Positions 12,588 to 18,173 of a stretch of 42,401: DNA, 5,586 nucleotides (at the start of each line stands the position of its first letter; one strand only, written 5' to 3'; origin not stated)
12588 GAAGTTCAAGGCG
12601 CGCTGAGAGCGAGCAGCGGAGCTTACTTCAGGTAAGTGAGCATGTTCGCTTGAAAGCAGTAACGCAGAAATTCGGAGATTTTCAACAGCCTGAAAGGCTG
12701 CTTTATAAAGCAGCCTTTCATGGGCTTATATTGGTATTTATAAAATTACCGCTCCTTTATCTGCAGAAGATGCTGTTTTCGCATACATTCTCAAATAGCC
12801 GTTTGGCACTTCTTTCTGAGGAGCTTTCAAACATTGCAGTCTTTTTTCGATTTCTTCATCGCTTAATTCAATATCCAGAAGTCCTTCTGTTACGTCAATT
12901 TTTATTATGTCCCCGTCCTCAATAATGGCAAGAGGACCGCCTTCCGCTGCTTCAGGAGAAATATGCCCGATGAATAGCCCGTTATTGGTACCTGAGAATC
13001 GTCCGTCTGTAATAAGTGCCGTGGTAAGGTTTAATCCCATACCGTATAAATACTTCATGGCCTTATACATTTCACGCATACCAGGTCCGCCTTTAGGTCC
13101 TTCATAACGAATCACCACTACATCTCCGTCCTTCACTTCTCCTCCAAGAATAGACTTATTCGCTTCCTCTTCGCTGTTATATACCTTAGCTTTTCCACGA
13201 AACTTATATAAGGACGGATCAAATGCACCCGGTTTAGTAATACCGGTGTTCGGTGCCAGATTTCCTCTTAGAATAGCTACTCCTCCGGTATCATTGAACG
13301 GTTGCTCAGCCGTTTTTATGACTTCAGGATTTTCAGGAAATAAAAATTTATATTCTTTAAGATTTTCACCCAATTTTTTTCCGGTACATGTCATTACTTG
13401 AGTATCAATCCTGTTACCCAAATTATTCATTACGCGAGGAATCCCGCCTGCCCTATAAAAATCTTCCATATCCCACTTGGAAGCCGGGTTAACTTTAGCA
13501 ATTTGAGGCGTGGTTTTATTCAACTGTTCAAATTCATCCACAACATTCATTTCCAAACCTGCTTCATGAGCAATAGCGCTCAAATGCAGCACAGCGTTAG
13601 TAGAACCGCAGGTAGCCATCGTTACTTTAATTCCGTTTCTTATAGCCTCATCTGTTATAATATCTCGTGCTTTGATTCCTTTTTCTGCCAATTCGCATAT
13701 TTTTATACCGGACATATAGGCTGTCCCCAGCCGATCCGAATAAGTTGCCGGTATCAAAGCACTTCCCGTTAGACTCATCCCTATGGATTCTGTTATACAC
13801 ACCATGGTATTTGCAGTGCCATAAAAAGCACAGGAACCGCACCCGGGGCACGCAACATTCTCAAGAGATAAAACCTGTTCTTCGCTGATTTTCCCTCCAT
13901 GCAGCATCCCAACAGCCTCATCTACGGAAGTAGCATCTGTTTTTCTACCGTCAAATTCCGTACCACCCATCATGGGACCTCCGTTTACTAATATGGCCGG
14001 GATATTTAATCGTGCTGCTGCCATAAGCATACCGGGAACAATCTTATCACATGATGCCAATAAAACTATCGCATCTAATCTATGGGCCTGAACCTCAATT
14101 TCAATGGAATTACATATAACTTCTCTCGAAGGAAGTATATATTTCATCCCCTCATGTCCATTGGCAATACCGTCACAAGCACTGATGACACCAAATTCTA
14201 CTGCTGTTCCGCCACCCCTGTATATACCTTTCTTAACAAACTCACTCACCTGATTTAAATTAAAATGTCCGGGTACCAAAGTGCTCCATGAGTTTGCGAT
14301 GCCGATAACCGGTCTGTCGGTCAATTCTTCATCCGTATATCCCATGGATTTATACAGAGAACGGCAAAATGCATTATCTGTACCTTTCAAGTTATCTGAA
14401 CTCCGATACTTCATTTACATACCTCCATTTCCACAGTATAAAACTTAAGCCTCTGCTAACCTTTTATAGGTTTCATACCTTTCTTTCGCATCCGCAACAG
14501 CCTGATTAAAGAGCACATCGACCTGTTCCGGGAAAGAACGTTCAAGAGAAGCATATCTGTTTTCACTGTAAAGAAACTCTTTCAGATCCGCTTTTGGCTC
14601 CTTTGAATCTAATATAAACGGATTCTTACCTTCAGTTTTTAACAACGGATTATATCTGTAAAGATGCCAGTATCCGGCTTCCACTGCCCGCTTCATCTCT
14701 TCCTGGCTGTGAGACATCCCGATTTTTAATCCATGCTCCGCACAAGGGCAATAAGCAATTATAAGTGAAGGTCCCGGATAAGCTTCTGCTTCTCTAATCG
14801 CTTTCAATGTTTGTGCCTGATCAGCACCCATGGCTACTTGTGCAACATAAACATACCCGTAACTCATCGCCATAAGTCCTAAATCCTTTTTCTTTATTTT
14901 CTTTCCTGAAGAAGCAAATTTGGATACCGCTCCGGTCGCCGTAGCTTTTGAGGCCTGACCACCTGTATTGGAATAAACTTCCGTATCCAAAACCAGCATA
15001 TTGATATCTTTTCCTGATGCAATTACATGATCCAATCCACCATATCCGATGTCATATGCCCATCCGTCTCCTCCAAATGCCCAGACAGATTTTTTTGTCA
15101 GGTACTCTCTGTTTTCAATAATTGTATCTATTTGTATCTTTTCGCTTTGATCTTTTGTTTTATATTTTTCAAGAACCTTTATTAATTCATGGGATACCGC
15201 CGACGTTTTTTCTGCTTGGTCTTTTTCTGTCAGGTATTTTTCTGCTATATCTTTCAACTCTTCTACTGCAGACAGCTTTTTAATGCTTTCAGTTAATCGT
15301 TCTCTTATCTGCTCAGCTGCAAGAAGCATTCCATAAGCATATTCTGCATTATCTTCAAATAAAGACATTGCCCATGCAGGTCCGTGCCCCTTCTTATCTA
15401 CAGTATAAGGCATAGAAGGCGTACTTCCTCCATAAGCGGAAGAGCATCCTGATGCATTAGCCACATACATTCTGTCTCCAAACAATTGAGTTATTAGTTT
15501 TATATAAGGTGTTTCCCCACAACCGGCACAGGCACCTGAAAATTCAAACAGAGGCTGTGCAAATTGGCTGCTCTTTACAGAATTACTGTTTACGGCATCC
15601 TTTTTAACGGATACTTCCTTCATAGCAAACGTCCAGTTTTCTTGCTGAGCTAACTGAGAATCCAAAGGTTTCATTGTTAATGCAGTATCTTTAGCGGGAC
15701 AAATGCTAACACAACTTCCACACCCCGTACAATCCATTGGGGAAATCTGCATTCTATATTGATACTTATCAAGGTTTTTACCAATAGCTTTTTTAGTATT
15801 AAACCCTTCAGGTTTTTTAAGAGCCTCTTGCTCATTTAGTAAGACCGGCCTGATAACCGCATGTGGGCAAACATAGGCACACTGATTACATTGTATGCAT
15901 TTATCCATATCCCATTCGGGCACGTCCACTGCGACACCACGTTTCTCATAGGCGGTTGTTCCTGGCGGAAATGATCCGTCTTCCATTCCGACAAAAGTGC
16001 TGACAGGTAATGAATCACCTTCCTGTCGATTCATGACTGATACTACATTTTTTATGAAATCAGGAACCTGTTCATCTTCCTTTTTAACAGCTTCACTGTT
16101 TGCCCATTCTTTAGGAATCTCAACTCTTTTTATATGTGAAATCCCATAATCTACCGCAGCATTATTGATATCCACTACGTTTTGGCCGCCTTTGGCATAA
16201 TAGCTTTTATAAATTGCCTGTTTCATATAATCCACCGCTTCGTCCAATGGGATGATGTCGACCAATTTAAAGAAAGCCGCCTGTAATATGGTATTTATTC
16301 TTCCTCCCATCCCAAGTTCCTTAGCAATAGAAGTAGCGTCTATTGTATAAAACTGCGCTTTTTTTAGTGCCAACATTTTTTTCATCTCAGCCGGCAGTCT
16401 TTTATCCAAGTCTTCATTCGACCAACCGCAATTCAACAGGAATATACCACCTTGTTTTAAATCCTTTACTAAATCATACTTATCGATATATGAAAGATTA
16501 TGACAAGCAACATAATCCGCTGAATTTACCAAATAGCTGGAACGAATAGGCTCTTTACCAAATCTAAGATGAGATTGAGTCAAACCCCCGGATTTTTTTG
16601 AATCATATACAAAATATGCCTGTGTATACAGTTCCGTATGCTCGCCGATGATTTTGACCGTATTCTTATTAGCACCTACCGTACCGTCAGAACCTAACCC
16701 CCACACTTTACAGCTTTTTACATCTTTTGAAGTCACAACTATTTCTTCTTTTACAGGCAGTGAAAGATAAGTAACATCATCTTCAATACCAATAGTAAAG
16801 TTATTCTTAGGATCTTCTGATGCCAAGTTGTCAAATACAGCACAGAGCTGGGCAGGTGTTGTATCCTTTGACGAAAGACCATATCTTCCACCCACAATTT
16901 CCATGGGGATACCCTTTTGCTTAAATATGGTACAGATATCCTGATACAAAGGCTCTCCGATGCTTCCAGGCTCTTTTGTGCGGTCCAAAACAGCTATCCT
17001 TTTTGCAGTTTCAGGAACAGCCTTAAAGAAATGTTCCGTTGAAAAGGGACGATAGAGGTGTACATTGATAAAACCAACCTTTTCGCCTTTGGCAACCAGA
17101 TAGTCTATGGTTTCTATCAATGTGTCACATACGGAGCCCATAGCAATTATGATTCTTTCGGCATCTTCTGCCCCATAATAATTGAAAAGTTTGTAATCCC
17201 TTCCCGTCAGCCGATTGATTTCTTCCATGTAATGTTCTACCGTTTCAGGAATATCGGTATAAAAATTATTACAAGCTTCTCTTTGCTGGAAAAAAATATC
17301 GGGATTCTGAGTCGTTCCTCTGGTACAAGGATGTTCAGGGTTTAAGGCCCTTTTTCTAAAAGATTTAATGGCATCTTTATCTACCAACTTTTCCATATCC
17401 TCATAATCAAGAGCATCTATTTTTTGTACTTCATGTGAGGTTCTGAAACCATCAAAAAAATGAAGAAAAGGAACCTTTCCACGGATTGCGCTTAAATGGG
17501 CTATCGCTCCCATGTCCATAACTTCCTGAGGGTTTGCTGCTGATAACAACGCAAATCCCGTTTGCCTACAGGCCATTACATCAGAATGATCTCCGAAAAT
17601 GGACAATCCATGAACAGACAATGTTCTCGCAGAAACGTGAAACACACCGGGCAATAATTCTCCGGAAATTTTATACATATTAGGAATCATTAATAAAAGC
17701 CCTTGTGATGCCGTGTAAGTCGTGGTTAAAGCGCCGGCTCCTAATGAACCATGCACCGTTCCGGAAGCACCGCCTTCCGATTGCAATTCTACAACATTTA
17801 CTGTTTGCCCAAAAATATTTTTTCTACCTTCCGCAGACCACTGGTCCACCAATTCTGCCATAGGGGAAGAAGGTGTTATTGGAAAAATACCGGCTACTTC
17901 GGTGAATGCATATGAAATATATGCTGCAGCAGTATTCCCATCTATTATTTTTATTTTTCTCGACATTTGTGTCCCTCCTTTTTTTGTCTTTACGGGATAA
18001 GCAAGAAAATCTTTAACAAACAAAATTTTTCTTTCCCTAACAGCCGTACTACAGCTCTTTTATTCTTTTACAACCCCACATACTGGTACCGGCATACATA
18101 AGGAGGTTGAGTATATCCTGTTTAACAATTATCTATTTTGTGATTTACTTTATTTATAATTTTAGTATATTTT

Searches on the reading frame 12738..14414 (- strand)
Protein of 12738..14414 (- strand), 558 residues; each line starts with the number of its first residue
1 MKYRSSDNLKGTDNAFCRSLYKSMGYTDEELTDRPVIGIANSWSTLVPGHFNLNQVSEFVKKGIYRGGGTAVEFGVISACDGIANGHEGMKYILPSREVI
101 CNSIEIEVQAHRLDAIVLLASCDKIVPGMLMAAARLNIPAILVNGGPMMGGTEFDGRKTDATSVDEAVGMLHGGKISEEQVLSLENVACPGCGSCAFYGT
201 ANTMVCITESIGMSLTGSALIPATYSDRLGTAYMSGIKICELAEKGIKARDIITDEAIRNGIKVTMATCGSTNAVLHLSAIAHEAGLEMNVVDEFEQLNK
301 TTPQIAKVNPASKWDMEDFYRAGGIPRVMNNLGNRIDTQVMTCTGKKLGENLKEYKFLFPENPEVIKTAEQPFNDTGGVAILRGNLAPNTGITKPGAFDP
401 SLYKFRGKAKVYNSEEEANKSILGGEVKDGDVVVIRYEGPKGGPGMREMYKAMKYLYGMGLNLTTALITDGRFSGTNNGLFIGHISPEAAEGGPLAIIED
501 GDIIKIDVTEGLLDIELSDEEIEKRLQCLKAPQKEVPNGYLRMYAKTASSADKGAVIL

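Call 17: search_protein_families(library=pfam, proteins=[window:12738-14414:-], max_evalue=0.00001)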
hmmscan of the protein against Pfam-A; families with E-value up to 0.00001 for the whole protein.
window:12738-14414:- (558 aa): 2 families
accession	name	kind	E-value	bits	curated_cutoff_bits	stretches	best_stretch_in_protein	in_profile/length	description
PF00920.27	ILVD_EDD_N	-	9.2e-121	403.3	27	1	34-351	1-316/316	Dihydroxy-acid/6-phosphogluconate dehydratase N-terminal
PF24877.1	ILV_EDD_C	-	1.3e-70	237.1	27.7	1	364-555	1-191/191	Dihydroxy-acid/6-phosphogluconate dehydratase C-terminal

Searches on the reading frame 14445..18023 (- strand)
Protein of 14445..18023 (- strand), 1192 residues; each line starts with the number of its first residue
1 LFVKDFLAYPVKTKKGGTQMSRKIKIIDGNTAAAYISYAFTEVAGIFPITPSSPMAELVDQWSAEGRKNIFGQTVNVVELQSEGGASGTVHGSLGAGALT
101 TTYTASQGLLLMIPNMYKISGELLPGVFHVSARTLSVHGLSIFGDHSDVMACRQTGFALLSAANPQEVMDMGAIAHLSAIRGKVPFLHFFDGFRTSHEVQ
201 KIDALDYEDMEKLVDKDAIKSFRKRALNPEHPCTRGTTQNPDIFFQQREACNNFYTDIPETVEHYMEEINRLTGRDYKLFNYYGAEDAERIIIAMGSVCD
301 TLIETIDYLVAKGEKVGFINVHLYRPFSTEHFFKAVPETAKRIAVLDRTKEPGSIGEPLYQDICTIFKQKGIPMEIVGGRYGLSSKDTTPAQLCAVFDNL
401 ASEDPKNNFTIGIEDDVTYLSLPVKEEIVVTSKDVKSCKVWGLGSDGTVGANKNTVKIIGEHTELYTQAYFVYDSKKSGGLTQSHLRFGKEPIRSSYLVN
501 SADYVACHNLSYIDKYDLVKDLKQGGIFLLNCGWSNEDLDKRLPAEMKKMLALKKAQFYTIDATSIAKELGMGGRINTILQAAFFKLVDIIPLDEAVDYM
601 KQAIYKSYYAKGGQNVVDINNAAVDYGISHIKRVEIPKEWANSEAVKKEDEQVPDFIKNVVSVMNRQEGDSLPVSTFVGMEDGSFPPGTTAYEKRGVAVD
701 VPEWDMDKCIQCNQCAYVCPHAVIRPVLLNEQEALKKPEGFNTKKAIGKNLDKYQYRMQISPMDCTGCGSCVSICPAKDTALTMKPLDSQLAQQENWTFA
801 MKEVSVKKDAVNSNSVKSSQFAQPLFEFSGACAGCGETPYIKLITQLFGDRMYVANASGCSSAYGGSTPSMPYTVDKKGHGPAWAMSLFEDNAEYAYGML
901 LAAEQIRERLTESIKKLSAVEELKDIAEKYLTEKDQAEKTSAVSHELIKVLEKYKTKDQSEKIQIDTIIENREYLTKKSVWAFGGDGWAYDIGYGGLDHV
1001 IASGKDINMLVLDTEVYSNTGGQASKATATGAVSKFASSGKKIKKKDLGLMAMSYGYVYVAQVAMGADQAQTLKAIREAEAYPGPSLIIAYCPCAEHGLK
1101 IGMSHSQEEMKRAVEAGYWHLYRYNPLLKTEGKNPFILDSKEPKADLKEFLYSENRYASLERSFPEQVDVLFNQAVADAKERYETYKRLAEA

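Call 17: search_protein_families(library=pfam, proteins=[window:14445-18023:-], max_evalue=0.00001)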
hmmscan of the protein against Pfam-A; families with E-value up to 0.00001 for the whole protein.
window:14445-18023:- (1192 aa): 15 families
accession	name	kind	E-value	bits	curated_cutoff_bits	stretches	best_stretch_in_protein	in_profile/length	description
PF01855.24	POR_N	-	9.6e-75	251.7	27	1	41-266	8-230/231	Pyruvate flavodoxin/ferredoxin oxidoreductase, thiamine diP-bdg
PF01558.24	POR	-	2.4e-33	116.1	27.4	1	444-628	1-172/173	Pyruvate ferredoxin/flavodoxin oxidoreductase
PF10371.14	EKR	-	5e-22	77.9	27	1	647-698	6-55/55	Domain of unknown function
PF17147.9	PFOR_II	-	4.6e-13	49.8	27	1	288-379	1-91/102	Pyruvate:ferredoxin oxidoreductase core domain II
PF02775.26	TPP_enzyme_C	-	4e-11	43.4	21.9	1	977-1089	46-150/151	Thiamine pyrophosphate enzyme, C-terminal TPP binding domain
PF12838.12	Fer4_7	-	5.8e-10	39.9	27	1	708-777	1-50/52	4Fe-4S dicluster domain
PF00037.32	Fer4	-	3e-09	36.7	21.1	1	702-725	1-24/24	4Fe-4S binding domain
PF12837.12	Fer4_6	-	5e-09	36.1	25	1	701-724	1-24/24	4Fe-4S binding domain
PF13183.11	Fer4_8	-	6.4e-09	36.7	27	1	706-778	2-67/68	4Fe-4S dicluster domain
PF14697.11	Fer4_21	-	2.3e-08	34.5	35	0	758-779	34-55/59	4Fe-4S dicluster domain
PF13237.11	Fer4_10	-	3.1e-08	33.8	25.5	1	705-776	5-53/53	4Fe-4S dicluster domain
PF13484.11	Fer4_16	-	7.1e-08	33.5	30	1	708-777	1-65/66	4Fe-4S double cluster binding domain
PF13187.11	Fer4_9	-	1.1e-07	32.2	27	1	708-778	1-50/52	4Fe-4S dicluster domain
PF12797.12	Fer4_2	-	1.1e-07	31.8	24.5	0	758-777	3-22/22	4Fe-4S binding domain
PF13534.11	Fer4_17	-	4.2e-06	27.6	22.2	0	705-722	42-59/61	4Fe-4S dicluster domain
